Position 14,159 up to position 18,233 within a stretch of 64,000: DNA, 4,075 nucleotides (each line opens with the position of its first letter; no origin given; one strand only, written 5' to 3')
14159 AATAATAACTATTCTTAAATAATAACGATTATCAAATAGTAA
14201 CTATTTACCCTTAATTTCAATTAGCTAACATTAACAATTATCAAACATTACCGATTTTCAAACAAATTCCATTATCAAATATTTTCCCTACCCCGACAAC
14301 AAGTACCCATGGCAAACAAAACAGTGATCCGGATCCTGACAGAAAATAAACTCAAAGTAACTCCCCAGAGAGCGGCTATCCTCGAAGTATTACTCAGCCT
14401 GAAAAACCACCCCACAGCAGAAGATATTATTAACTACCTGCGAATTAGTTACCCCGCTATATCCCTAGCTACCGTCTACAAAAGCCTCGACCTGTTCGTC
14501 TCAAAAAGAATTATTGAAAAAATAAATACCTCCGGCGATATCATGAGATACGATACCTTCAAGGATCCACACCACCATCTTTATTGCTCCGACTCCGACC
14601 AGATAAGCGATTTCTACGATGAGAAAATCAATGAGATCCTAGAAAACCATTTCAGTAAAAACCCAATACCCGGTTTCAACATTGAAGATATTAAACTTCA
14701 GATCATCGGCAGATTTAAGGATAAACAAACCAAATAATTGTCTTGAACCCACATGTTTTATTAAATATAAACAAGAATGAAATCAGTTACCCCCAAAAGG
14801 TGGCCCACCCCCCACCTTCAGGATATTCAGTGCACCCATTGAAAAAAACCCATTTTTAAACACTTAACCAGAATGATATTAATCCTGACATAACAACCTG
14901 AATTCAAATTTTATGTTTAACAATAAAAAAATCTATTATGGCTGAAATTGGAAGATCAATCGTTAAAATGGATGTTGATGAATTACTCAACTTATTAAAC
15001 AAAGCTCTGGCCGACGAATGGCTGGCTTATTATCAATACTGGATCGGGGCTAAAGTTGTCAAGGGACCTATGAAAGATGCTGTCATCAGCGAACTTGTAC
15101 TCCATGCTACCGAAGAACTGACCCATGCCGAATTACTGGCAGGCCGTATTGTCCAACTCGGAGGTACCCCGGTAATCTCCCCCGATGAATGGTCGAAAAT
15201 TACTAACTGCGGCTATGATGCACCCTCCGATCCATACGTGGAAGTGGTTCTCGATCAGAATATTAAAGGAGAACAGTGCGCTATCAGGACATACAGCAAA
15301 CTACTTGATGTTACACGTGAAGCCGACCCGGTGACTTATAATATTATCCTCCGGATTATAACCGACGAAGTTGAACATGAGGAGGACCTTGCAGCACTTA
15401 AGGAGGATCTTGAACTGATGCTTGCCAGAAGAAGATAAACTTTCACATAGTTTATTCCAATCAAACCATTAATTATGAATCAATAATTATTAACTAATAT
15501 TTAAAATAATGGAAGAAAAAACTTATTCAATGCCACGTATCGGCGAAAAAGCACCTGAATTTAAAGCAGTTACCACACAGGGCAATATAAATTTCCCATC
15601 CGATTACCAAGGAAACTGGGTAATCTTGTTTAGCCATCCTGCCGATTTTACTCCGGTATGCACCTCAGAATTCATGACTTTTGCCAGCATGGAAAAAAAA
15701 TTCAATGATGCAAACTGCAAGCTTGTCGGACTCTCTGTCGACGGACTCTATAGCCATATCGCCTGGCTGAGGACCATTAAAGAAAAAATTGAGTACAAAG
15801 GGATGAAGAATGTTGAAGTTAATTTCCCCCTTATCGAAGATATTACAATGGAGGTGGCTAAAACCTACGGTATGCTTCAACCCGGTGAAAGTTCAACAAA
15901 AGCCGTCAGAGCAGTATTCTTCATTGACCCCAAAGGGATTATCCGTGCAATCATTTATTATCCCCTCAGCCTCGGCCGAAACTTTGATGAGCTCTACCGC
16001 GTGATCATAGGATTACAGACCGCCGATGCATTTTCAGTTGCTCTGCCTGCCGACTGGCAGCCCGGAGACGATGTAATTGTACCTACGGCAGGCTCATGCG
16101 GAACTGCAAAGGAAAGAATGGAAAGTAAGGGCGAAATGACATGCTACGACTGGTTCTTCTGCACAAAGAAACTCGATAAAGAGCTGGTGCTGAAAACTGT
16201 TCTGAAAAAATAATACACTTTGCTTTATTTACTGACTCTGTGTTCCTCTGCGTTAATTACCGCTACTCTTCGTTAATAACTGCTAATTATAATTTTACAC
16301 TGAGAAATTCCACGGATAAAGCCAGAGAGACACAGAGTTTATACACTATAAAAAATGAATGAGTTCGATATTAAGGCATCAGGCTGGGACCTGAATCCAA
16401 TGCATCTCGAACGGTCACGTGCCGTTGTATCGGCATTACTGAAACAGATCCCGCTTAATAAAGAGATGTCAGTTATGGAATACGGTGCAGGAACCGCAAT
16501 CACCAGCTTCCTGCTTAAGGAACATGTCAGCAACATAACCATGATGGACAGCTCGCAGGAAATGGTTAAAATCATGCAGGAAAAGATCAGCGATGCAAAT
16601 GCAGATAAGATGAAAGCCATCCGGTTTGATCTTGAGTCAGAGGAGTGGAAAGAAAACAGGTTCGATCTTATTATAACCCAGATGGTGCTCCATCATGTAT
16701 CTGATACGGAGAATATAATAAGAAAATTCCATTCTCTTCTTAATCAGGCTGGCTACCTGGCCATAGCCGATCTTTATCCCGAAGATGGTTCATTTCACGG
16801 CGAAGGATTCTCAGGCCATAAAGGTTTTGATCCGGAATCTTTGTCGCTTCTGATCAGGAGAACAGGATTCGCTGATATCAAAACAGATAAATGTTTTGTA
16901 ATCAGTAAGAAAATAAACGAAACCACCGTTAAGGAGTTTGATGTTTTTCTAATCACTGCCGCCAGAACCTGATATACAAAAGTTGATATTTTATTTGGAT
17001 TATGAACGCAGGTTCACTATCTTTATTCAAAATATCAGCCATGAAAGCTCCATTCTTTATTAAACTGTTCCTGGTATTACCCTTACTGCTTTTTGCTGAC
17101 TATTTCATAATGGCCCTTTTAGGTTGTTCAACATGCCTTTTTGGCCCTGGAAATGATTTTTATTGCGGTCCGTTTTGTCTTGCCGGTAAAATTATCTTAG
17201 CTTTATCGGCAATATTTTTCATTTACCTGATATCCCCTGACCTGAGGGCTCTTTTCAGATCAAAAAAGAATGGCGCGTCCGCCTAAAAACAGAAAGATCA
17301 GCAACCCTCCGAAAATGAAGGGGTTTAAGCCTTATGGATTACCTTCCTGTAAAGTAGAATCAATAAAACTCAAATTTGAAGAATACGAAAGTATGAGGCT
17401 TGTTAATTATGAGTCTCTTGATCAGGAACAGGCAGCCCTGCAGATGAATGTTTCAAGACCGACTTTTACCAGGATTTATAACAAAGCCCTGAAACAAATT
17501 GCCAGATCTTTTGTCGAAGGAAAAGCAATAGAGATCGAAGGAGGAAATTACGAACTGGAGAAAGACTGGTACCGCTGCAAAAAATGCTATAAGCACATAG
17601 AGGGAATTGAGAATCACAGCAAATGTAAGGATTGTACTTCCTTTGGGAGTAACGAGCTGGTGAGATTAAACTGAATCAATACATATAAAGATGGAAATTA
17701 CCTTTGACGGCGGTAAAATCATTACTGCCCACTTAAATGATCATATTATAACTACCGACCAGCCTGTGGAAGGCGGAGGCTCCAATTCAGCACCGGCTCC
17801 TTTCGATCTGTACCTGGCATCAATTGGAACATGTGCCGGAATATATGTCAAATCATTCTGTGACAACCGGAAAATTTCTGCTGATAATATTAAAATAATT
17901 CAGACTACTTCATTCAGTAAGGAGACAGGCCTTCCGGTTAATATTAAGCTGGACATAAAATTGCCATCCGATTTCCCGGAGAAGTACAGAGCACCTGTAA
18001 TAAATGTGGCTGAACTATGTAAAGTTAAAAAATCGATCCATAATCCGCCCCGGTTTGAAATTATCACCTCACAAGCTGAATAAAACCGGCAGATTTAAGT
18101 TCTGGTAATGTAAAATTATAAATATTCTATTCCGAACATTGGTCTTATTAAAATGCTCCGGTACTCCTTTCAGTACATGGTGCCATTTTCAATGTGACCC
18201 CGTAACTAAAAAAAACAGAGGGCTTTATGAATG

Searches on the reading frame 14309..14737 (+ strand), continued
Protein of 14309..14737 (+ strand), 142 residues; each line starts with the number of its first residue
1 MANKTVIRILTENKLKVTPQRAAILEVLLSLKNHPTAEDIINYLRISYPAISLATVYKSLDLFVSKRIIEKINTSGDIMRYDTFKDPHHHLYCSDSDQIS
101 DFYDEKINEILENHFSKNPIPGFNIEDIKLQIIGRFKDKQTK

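Call 59: find_encoding_contigs(protein=P0002, flank=1500, max_places=10)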
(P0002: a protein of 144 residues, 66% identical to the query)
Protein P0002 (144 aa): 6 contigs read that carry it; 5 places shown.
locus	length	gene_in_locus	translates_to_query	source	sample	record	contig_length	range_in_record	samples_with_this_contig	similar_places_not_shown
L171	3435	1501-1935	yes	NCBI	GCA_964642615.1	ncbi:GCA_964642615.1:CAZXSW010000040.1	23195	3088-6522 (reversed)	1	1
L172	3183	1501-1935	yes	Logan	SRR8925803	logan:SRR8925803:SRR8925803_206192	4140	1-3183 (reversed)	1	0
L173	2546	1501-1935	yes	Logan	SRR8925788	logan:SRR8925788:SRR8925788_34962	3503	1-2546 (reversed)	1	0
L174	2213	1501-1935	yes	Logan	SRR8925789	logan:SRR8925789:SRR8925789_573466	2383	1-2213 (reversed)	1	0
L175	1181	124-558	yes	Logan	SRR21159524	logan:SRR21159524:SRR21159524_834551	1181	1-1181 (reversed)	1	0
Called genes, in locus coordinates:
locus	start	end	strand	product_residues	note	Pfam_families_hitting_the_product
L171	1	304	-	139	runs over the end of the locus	PF02566:OsmC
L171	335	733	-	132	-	PF02001:DUF134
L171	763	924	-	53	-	-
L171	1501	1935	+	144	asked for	PF01475:FUR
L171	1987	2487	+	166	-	PF00210:Ferritin, PF02915:Rubrerythrin (faint)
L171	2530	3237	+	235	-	PF00578:AhpC-TSA, PF08534:Redoxin, PF10417:1-cysPrx_C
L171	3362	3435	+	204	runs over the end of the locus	PF01209:Ubie_methyltran, PF13489:Methyltransf_23, PF13847:Methyltransf_31, PF08241:Methyltransf_11, PF08242:Methyltransf_12, PF13649:Methyltransf_25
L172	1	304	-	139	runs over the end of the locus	PF02566:OsmC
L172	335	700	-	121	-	PF02001:DUF134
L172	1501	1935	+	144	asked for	PF01475:FUR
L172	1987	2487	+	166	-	PF00210:Ferritin, PF02915:Rubrerythrin (faint)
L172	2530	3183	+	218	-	?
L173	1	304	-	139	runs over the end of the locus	PF02566:OsmC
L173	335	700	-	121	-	PF02001:DUF134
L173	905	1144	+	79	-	-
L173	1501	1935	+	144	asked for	PF01475:FUR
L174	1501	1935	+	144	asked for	PF01475:FUR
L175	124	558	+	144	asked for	PF01475:FUR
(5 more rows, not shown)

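Call 62: search_protein_families(library=ncbifam, proteins=[window:14309-14737:+], max_evalue=0.00001)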
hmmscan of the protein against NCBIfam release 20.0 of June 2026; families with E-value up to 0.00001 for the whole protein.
window:14309-14737:+ (142 aa): 10 families
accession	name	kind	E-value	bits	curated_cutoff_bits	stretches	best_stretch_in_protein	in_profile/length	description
NF052545.1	TransRegPerRClab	equivalog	1.5e-30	106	180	1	5-134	3-129/138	transcriptional regulator PerR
NF051892.1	TransRegFurBacil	equivalog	2.6e-20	73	220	1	7-137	9-141/149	ferric iron uptake transcriptional regulator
NF047406.1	TransRegPerRTherm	equivalog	9.4e-20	71.2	200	1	16-133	5-119/130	manganese-dependent transcriptional regulator PerR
NF047462.1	FUR_perox_PerRA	exception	1.9e-15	57.6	200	1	8-131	10-136/142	peroxide-responsive transcriptional repressor PerRA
NF051891.1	TransRegFurHelico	equivalog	2.5e-13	50.2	200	1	10-111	18-120/148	ferric iron uptake transcriptional regulator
NF045678.1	TransRegIrrA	equivalog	4.3e-13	49.4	150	1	4-126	7-126/138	iron response transcriptional regulator IrrA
NF045677.1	FeRespRegIrr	equivalog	7.8e-13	48.6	170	1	9-108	3-103/127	Fur family transcriptional regulator Irr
NF006999.0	PRK09462.1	equivalog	4.6e-11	42.5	146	1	10-114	8-114/148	ferric iron uptake transcriptional regulator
NF008646.0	PRK11639.1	equivalog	1.8e-08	34.3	167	1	9-115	16-125/171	zinc uptake transcriptional repressor Zur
NF047461.1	FUR_perox_PerRB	exception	2.2e-08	34.1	250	1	13-105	24-117/143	peroxide-responsive transcriptional repressor PerRB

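Call 66: list_cluster_members(proteins=[P0001])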
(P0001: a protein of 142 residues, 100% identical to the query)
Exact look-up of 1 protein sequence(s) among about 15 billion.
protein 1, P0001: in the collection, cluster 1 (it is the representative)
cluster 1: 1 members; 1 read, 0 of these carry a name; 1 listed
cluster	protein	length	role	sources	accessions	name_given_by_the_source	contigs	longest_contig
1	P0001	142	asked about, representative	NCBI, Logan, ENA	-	-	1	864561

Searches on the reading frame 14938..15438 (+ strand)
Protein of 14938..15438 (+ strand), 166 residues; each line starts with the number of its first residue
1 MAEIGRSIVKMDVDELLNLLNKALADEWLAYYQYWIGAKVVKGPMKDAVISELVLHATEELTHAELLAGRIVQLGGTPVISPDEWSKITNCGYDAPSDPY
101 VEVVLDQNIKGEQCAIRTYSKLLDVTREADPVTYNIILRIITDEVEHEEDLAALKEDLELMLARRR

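Call 8: search_protein_families(library=pfam, proteins=[window:14938-15438:+])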
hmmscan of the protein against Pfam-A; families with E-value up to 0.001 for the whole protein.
window:14938-15438:+ (166 aa): 2 families
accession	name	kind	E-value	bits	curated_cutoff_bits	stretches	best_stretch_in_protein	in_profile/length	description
PF00210.30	Ferritin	-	1.8e-28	99.7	24.5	1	18-161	2-142/142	Ferritin-like domain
PF02915.23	Rubrerythrin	-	1.7e-05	25.6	22.8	0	104-160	2-58/137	Rubrerythrin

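Call 62: search_protein_families(library=ncbifam, proteins=[window:14938-15438:+], max_evalue=0.00001)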
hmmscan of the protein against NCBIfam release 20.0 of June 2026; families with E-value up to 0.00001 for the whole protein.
window:14938-15438:+ (166 aa): 2 families
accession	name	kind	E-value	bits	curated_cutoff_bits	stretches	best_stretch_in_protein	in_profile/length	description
NF040955.1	Arch_DPS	equivalog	8.8e-22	77.6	250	1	11-150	13-154/177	DNA protection during starvation protein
NF009990.0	PRK13456.1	equivalog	1.3e-21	77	158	1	9-149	13-158/188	DNA protection protein DPS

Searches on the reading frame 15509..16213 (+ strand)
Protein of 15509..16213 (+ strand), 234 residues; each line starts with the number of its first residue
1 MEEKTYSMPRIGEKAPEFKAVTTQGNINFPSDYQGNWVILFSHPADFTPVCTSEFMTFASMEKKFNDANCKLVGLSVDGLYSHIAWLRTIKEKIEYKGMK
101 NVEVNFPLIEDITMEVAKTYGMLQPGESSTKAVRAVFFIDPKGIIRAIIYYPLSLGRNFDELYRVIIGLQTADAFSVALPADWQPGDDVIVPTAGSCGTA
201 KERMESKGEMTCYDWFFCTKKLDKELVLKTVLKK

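Call 8: search_protein_families(library=pfam, proteins=[window:15509-16213:+])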
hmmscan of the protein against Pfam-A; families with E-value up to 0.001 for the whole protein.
window:15509-16213:+ (234 aa): 3 families
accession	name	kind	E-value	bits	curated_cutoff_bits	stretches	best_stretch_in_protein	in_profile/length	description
PF00578.27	AhpC-TSA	-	7e-33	113.7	26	1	11-147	1-123/124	AhpC/TSA family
PF08534.16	Redoxin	-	2.8e-13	50.4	26.6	1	12-154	3-137/148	Redoxin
PF10417.14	1-cysPrx_C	-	8.7e-09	35.6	21.1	1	168-206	1-40/41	C-terminal domain of 1-Cys peroxiredoxin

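Call 62: search_protein_families(library=ncbifam, proteins=[window:15509-16213:+], max_evalue=0.00001)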
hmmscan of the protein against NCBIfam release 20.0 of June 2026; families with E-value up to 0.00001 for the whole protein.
window:15509-16213:+ (234 aa): 10 families
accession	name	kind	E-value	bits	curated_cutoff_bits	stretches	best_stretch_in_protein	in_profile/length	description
NF009668.0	PRK13189.1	equivalog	5.1e-100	333.3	211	1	3-223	4-223/224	peroxiredoxin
NF009670.0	PRK13191.1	equivalog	5e-63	212.5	374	1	7-224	5-214/215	putative peroxiredoxin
NF009669.0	PRK13190.1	equivalog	7.9e-63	211.3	261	1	10-213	4-198/203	putative peroxiredoxin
NF010122.0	PRK13599.1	equivalog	6.6e-60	202.2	456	1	7-222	5-219/220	peroxiredoxin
NF040737.1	peroxi_PrxU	equivalog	5.8e-31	108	270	1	2-199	29-224/233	thioredoxin-dependent peroxiredoxin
NF011576.0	PRK15000.1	subfamily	9.1e-26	90.8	301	1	14-190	7-182/200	peroxiredoxin C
TIGR03137.1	AhpC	equivalog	1.6e-20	73.6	272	1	30-193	26-180/187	alkyl hydroperoxide reductase subunit C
NF053650.1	PerredPrxQDein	equivalog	3e-10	40.3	260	1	16-145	2-122/148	thioredoxin-dependent peroxiredoxin PrxQ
NF006960.0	PRK09437.1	equivalog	2.6e-08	33.9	140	1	10-147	5-134/156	thioredoxin-dependent thiol peroxidase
NF002854.0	PRK03147.1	subfamily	4.6e-06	26.6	170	0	9-149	36-156/176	thiol-disulfide oxidoreductase ResA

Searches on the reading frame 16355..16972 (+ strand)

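Call 8: search_protein_families(library=pfam, proteins=[window:16355-16972:+])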
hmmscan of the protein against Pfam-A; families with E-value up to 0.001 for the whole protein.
window:16355-16972:+ (205 aa): 11 families
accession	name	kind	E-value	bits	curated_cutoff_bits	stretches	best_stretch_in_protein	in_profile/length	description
PF13489.12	Methyltransf_23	-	2.3e-16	60.4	27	1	20-172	5-159/164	Methyltransferase domain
PF13847.12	Methyltransf_31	-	4.9e-16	59.2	27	1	35-141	2-113/145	Methyltransferase domain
PF08241.18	Methyltransf_11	-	8.2e-15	55.7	21.2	1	42-137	2-95/95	Methyltransferase domain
PF13649.12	Methyltransf_25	-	2.5e-14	54.1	27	1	40-133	1-97/97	Methyltransferase domain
PF08242.18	Methyltransf_12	-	1.9e-13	51.4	30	1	41-135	1-98/98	Methyltransferase domain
PF05891.18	Methyltransf_PK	-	4.9e-09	36.5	27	1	14-137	31-159/218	AdoMet dependent proline di-methyltransferase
PF05175.20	MTS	-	2.4e-07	31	23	1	27-137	22-138/170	Methyltransferase small domain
PF00398.26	RrnaAD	-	6.2e-06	25.9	24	1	19-92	13-84/263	Ribosomal RNA adenine dimethylase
PF03848.20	TehB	-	2.5e-05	24.3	20.4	1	31-137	25-132/193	Tellurite resistance protein TehB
PF01209.24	Ubie_methyltran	-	5.5e-05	23.1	20.1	1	37-137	48-151/233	ubiE/COQ5 methyltransferase family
PF10294.15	Methyltransf_16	-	0.00016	22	21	1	36-132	46-150/174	Lysine methyltransferase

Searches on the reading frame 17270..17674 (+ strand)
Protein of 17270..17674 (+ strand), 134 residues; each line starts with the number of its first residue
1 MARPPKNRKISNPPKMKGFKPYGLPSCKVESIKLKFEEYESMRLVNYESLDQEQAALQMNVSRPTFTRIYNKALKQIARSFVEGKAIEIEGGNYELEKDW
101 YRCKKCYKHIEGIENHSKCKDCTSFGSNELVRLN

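Call 8: search_protein_families(library=pfam, proteins=[window:17270-17674:+])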
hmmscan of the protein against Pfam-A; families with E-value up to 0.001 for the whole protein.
window:17270-17674:+ (134 aa): 1 family
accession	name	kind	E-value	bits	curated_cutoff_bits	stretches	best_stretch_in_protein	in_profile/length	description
PF02001.22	DUF134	-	1.3e-21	77.4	27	1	2-96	5-97/98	Protein of unknown function DUF134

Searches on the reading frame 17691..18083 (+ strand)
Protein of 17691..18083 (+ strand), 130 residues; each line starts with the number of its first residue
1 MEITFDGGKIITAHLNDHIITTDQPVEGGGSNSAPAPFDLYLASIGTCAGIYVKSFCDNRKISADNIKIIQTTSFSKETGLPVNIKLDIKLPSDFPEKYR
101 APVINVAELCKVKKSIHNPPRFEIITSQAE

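Call 8: search_protein_families(library=pfam, proteins=[window:17691-18083:+])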
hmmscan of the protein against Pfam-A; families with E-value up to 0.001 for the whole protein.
window:17691-18083:+ (130 aa): 1 family
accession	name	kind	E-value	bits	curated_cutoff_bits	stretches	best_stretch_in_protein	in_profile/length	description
PF02566.24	OsmC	-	5.3e-13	49.7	27.5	1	30-124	1-99/100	OsmC-like protein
